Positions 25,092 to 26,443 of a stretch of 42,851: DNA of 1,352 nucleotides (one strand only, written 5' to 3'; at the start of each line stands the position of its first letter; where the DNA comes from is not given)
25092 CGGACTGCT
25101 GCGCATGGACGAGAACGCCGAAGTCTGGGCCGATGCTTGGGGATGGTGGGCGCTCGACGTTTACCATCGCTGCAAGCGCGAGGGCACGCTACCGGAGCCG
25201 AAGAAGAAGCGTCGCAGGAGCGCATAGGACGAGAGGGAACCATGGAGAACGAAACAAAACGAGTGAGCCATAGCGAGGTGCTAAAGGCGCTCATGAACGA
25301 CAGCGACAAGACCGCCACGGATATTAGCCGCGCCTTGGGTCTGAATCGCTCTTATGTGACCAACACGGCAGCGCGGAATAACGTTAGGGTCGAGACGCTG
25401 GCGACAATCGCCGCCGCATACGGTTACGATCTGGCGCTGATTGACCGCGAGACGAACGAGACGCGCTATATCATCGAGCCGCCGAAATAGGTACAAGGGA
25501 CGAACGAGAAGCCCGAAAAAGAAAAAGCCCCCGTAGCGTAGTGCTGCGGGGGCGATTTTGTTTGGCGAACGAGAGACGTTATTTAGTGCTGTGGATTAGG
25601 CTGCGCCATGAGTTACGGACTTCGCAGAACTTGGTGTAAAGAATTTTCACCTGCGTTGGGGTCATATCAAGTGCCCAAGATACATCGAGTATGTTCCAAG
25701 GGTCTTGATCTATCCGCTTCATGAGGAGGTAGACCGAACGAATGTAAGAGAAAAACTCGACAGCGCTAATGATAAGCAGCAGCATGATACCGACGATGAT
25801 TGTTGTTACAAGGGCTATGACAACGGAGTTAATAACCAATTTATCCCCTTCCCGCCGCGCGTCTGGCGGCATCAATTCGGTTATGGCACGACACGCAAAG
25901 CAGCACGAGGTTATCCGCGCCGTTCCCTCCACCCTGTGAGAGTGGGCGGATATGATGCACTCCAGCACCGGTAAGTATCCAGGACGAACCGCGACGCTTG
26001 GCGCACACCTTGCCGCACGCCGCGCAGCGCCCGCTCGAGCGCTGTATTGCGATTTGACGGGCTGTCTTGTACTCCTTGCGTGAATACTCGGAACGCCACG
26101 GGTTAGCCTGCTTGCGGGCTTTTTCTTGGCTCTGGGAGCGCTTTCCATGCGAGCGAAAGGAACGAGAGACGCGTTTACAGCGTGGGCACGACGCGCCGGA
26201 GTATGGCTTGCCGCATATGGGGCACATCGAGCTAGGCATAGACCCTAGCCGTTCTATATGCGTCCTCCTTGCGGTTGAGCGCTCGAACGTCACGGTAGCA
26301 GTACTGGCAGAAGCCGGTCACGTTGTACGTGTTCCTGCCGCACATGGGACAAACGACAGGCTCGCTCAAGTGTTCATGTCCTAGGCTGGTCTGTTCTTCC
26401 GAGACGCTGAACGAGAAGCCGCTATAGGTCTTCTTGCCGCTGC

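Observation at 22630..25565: Opposite-strand island of seven small genes ending in an HTH gene: acr-aca-like anti-defence or moron operon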

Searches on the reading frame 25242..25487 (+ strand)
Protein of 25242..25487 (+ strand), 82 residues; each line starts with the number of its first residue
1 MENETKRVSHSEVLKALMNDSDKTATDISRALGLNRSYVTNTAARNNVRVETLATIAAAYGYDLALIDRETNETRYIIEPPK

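Call 7: search_protein_families(library=pfam, proteins=[window:25242-25487:+], max_evalue=1)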
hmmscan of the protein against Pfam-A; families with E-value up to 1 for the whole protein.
window:25242-25487:+ (82 aa): 15 families
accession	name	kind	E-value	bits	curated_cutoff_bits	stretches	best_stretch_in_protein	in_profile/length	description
PF13443.12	HTH_26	-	7.5e-05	23.3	22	1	14-63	2-53/63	Cro/C1-type HTH DNA-binding domain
PF13560.12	HTH_31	-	0.00031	21.4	27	1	13-68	5-62/64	Helix-turn-helix domain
PF13693.12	HTH_35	-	0.00058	20.2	25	1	10-61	3-52/75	Winged helix-turn-helix DNA-binding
PF01381.28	HTH_3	-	0.0012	19.3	23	1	14-66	1-54/55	Helix-turn-helix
PF01022.26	HTH_5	-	0.0017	18.6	22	1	11-39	5-32/47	Bacterial regulatory protein, arsR family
PF13412.12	HTH_24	-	0.0034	17.4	21.9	1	12-40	7-35/48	Winged helix-turn-helix DNA-binding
PF12802.13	MarR_2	-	0.005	17.4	27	1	9-45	6-43/61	MarR family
PF13404.12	HTH_AsnC-type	-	0.0063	16.7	27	1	14-39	9-34/42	AsnC-type helix-turn-helix domain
PF17762.8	HTH_ParB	-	0.0064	17.1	22.6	1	10-42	8-40/102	ParB HTH domain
PF09339.16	HTH_IclR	-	0.013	15.7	22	1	12-39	7-35/52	IclR helix-turn-helix domain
PF01978.25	TrmB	-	0.02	15.2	25.6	1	11-40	11-40/68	Sugar-specific transcriptional regulator TrmB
PF13384.12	HTH_23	-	0.045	14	24.6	1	22-45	17-40/50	Homeodomain-like domain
PF08221.17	HTH_9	-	0.1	13.1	23.4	1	11-41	16-46/62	RNA polymerase III subunit RPC82 helix-turn-helix domain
PF01047.28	MarR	-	0.17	12.3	24.6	1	13-44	8-39/59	MarR family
PF24942.1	Fn3_Dep-1_1st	-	0.2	12.2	26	1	29-78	41-87/96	Dep-1 first Fn3-like domain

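Call 8: search_protein_families(library=phrogs, proteins=[window:25242-25487:+], max_evalue=0.1)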
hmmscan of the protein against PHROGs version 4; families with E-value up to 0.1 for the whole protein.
window:25242-25487:+ (82 aa): 11 families
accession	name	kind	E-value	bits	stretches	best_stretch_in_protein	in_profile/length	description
phrog_4583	-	transcription regulation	0.00015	22.8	1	9-66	10-69/81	transcriptional repressor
phrog_8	-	transcription regulation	0.00015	22.4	1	9-64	76-132/346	transcriptional regulator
phrog_7241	-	transcription regulation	0.002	19.2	1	11-65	63-118/122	transcriptional regulator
phrog_769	-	transcription regulation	0.0037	18.2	1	2-62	4-62/89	transcriptional repressor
phrog_2967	-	transcription regulation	0.0056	17.2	1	1-66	2-68/225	transcriptional regulator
phrog_9425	-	transcription regulation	0.012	16.3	1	10-56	8-56/72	transcriptional repressor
phrog_1373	-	transcription regulation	0.024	15.6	1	10-66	64-121/166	transcriptional regulator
phrog_4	-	transcription regulation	0.025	14.5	1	9-73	136-197/400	transcriptional repressor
phrog_7545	-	DNA, RNA and nucleotide metabolism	0.047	14.9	1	9-49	5-45/160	HNH endonuclease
phrog_1123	-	unknown function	0.069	14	0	6-43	29-67/112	-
phrog_2328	-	transcription regulation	0.097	13.5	0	14-64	20-71/128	transcriptional repressor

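Call 12: search_protein_families(library=ncbifam, proteins=[window:25242-25487:+], max_evalue=1)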
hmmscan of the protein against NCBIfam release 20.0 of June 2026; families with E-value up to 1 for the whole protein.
window:25242-25487:+ (82 aa): 3 families
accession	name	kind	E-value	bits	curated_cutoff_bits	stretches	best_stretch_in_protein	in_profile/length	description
NF004471.0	PRK05803.1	subfamily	0.037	13.2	252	1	17-43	191-217/235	RNA polymerase sporulation sigma factor SigK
NF053606.1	Sta1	subfamily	0.051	13.7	80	1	11-40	23-52/100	Sta1 family transcriptional regulator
TIGR00180.1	parB_part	domain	0.053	13.3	58.45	1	3-44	101-142/186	ParB/RepB/Spo0J family partition protein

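Call 13: search_protein_families(library=padloc, proteins=[window:25242-25487:+], max_evalue=1)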
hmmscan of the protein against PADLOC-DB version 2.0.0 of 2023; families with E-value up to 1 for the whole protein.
window:25242-25487:+ (82 aa): 0 families

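Call 33: search_solved_structures(query=window:25242-25487:+, max_evalue=1)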
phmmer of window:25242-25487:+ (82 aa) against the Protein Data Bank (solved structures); distinct sequences matched with E-value up to 1: 3.
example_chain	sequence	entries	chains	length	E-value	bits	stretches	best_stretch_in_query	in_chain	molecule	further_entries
8vd6_A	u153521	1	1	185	0.0023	21.6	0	16-49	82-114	CAP REPEAT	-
7t9w_A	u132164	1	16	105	0.25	15.2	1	5-58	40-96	Papain-like protease nsp3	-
6jq1_A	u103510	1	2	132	0.68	13.8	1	12-62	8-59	Transcriptional regulator, XRE family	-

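Call 46: find_related_loci(query=window:25242-25487:+, collection=viral_contigs, flank=5000)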
Query window:25242-25487:+ (82 aa) in viral_contigs; peptide patterns used: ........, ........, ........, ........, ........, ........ (x = any residue, [..] = any of these).
18 stretches matched a pattern; 3 encode a relative of the query (tblastn E <= 1e-3); 3 distinct loci.
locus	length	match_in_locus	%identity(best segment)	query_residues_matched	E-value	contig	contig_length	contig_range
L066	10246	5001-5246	98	1-82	2e-51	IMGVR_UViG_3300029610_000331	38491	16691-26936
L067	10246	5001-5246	98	1-82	2e-51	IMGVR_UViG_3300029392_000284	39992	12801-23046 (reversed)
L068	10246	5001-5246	96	1-82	1e-50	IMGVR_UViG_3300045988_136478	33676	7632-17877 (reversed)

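Call 57: search_protein_families(library=pfam, proteins=[L066:4010-4354:+], max_evalue=0.1)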
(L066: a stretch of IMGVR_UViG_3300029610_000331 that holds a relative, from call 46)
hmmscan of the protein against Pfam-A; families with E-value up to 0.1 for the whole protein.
L066:4010-4354:+ (115 aa): 0 families

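Call 58: search_protein_families(library=phrogs, proteins=[L066:4010-4354:+], max_evalue=0.01)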
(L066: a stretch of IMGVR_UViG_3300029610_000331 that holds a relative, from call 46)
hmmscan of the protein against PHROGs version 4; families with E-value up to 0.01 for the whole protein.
L066:4010-4354:+ (115 aa): 0 families

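Call 103: search_solved_structures(query=A9, max_evalue=1, show_alignments=0)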
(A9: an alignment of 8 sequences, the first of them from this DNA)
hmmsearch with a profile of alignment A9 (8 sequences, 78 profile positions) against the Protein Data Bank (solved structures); distinct sequences matched with E-value up to 1: 12.
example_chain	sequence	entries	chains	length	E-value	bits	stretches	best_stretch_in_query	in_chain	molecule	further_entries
6g1t_A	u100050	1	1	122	0.021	18.1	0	19-46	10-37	AM32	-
4p0y_A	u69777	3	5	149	0.034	17.5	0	19-46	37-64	AM32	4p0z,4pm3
4fn3_A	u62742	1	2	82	0.062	16.6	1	7-53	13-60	Regulatory protein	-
3clc_A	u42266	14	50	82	0.067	16.5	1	7-53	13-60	Regulatory protein | R-M CONTROLLER PROTEIN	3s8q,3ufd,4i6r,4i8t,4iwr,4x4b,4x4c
3g5g_A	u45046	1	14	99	0.11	15.8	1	7-53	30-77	Regulatory protein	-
4i6t_A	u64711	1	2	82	0.14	15.5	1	7-53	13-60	Regulatory protein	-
4f8d_A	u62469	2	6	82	0.28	14.5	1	7-53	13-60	Regulatory protein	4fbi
3fya_A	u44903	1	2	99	0.34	14.3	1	7-53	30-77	Regulatory protein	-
4i6u_A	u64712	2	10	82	0.46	13.8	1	7-53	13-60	Regulatory protein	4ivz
1p9h_A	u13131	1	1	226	0.58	13.5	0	29-67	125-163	Invasin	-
6rnz_A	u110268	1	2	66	0.66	13.4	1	16-60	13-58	HTH-type transcriptional regulator DdrOC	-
6jq1_A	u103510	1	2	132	0.98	12.8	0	14-60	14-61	Transcriptional regulator, XRE family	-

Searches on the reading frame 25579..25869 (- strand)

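Call 7: search_protein_families(library=pfam, proteins=[window:25579-25869:-], max_evalue=1)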
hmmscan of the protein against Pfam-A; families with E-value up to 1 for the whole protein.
window:25579-25869:- (96 aa): 0 families

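Call 8: search_protein_families(library=phrogs, proteins=[window:25579-25869:-], max_evalue=0.1)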
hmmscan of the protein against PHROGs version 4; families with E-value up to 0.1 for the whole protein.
window:25579-25869:- (96 aa): 0 families

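Call 12: search_protein_families(library=ncbifam, proteins=[window:25579-25869:-], max_evalue=1)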
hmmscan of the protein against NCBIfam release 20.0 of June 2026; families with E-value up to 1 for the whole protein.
window:25579-25869:- (96 aa): 1 family
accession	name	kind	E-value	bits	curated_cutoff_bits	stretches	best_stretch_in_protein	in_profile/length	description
NF043058.1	T4SS_LegC2C7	subfamily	0.11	11.4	350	1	16-49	55-88/348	LegC2/C7 family Dot/Icm T4SS effector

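Call 13: search_protein_families(library=padloc, proteins=[window:25579-25869:-], max_evalue=1)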
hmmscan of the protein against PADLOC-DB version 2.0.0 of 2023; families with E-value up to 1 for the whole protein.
window:25579-25869:- (96 aa): 0 families

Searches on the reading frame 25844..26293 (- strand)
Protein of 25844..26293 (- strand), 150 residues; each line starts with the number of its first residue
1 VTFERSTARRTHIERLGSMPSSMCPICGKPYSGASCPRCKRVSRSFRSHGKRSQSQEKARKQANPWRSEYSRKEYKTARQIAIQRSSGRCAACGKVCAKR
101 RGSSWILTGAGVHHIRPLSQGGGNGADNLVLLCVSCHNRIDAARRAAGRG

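Call 7: search_protein_families(library=pfam, proteins=[window:25844-26293:-], max_evalue=1)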
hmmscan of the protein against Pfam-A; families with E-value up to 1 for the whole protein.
window:25844-26293:- (150 aa): 6 families
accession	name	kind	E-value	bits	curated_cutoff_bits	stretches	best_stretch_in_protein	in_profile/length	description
PF01844.29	HNH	-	6.1e-11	42.7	21.4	1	90-139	1-43/47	HNH endonuclease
PF14279.12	HNH_5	-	0.00029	21.1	27.5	1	112-140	15-43/56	HNH endonuclease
PF13391.12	HNH_2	-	0.018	15.4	21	1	90-143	1-61/66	HNH endonuclease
PF12773.13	DZR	-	0.024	15.2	27.3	1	22-43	13-34/45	Double zinc ribbon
PF18912.6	DZR_2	-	0.098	12.9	27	1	23-41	9-29/56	Double zinc ribbon domain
PF21349.2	RUBY_RBDX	-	0.49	10.3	26.5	0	20-30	15-25/30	Rubrerythrin, rubredoxin-like domain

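Call 8: search_protein_families(library=phrogs, proteins=[window:25844-26293:-], max_evalue=0.1)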
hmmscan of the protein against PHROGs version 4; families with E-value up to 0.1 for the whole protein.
window:25844-26293:- (150 aa): 35 families (the best 25 are shown)
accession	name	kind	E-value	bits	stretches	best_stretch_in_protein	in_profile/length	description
phrog_144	-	DNA, RNA and nucleotide metabolism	2.2e-15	57.7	1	5-147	6-139/175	HNH endonuclease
phrog_740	-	DNA, RNA and nucleotide metabolism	1.2e-13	51.8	1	67-147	18-91/332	HNH endonuclease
phrog_589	-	DNA, RNA and nucleotide metabolism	1.3e-13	52.1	1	16-149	31-147/179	HNH endonuclease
phrog_1271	-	DNA, RNA and nucleotide metabolism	4.8e-12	46.9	1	18-142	209-317/361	HNH endonuclease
phrog_119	-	DNA, RNA and nucleotide metabolism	5.2e-12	46.3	1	54-142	170-256/443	HNH endonuclease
phrog_8446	-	DNA, RNA and nucleotide metabolism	5.9e-11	43.4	1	46-144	93-199/211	HNH endonuclease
phrog_6050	-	DNA, RNA and nucleotide metabolism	2.7e-10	40.6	1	67-143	291-360/402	HNH endonuclease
phrog_15103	-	unknown function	1.3e-08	35.6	1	54-146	173-260/280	-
phrog_333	-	DNA, RNA and nucleotide metabolism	1.4e-08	36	1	64-148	6-86/138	HNH endonuclease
phrog_4581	-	head and packaging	5e-08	33.7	1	47-143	26-111/395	terminase small subunit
phrog_7785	-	DNA, RNA and nucleotide metabolism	8.1e-08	33.4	1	38-139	20-110/147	HNH endonuclease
phrog_8660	-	DNA, RNA and nucleotide metabolism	4.2e-07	31.3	1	39-139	77-175/196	HNH endonuclease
phrog_8048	-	DNA, RNA and nucleotide metabolism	8.4e-07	29.5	1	48-146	139-231/273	HNH endonuclease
phrog_1035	-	DNA, RNA and nucleotide metabolism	1.6e-06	29.2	1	10-136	49-206/271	endonuclease VII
phrog_2118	-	DNA, RNA and nucleotide metabolism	1.6e-06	28.9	1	63-136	152-217/301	HNH endonuclease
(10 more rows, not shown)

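Call 68: find_related_loci(query=window:25844-26293:-, collection=viral_contigs, flank=7000)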
Query window:25844-26293:- (150 aa) in viral_contigs; peptide patterns used: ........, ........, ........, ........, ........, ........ (x = any residue, [..] = any of these).
25 stretches matched a pattern; 6 encode a relative of the query (tblastn E <= 1e-3); 6 distinct loci.
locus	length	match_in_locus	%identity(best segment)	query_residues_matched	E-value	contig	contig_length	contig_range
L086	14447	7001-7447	89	1-149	1e-75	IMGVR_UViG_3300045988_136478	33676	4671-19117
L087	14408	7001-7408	95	6-141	2e-72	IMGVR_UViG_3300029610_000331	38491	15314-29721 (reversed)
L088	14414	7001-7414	93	1-138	1e-72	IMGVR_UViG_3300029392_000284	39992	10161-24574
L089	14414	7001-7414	88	1-138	2e-68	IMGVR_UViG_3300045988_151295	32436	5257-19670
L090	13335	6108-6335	36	57-138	2e-5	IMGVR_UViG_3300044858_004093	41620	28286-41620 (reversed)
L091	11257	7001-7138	38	23-58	4e-4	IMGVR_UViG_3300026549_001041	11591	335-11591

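Call 105: search_protein_families(library=pfam, proteins=[L089:8992-9501:-, L089:9505-9966:-, L089:10066-10545:-, L089:10551-10853:-], max_evalue=0.01)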
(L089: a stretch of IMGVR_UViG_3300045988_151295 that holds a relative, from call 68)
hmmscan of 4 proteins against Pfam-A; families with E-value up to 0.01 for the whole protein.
L089:8992-9501:- (170 aa): 2 families
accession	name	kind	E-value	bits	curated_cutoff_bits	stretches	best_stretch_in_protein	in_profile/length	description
PF00226.36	DnaJ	-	0.00047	20.7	27.8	1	16-51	14-53/63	DnaJ domain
PF18974.5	DUF5710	-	0.0085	16.2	26.5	0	111-134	10-33/44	Domain of unknown function (DUF5710)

L089:9505-9966:- (154 aa): 0 families

L089:10066-10545:- (160 aa): 0 families

L089:10551-10853:- (101 aa): 0 families
